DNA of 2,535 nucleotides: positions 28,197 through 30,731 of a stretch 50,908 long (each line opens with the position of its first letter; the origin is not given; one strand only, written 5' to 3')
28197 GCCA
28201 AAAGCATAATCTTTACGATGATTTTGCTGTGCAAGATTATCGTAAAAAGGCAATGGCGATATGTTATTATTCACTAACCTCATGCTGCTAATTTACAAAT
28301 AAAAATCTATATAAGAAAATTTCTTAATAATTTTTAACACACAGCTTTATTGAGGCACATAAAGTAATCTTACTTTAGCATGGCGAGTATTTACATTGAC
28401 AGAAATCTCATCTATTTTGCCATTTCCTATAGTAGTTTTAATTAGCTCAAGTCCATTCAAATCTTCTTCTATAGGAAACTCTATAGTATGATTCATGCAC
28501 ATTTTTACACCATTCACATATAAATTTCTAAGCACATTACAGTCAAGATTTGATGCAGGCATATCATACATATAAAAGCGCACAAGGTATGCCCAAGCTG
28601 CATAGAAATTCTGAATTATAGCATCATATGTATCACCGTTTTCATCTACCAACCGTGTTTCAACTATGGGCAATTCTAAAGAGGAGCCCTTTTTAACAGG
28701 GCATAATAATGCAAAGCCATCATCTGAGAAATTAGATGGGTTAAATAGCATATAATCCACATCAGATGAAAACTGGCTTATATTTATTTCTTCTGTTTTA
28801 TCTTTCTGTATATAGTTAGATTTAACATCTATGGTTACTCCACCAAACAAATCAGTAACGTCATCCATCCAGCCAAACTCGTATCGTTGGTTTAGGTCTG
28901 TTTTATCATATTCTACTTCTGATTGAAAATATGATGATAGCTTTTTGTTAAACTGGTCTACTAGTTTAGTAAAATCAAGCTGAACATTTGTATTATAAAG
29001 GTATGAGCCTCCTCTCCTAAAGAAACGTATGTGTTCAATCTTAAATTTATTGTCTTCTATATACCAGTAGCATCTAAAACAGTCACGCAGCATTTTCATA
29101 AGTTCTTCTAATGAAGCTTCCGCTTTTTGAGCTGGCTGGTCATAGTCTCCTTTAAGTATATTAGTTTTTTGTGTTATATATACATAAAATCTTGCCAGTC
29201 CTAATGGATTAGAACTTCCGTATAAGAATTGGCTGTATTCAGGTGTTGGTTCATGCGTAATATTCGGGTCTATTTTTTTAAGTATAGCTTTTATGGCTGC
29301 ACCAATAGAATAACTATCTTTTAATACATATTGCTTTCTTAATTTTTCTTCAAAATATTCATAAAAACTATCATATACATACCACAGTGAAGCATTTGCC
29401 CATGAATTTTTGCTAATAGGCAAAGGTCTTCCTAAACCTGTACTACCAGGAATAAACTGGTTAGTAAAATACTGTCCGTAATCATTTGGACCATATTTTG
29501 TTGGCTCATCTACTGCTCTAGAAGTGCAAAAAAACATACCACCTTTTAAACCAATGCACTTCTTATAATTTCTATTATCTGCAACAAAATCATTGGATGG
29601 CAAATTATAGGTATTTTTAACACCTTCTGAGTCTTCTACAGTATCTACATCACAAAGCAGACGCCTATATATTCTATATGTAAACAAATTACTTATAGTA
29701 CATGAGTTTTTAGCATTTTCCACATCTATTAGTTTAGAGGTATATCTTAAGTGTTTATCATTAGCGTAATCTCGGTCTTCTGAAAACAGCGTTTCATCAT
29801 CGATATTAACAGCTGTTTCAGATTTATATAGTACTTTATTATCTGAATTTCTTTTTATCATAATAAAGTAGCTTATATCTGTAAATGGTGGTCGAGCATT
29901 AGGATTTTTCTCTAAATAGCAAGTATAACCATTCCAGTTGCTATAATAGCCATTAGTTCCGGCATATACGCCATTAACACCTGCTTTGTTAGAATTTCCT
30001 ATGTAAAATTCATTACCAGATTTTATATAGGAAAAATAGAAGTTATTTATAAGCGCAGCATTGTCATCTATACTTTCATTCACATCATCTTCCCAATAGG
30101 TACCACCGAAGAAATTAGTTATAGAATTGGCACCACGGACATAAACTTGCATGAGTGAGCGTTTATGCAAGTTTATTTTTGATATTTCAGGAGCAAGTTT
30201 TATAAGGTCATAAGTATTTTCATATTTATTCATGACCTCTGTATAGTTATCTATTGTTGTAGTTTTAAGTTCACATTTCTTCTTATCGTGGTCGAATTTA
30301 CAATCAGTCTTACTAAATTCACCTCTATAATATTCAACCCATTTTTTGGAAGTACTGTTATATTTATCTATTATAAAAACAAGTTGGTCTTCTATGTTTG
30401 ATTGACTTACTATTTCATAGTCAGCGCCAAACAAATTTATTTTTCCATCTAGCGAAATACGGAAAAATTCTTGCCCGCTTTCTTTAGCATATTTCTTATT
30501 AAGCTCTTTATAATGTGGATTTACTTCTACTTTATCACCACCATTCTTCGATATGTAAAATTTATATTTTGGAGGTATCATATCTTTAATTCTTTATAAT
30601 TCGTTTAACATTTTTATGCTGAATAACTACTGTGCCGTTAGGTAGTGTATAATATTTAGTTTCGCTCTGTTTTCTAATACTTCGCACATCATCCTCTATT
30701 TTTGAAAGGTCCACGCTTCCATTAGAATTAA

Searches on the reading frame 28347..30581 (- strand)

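Call 20: search_protein_families(library=phrogs, proteins=[window:28347-30581:-], max_evalue=0.0001)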
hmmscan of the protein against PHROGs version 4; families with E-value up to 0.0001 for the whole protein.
window:28347-30581:- (744 aa): 1 family
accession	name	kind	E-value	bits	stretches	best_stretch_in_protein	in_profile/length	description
phrog_19383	-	unknown function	4.1e-199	664.7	1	18-743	126-843/844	-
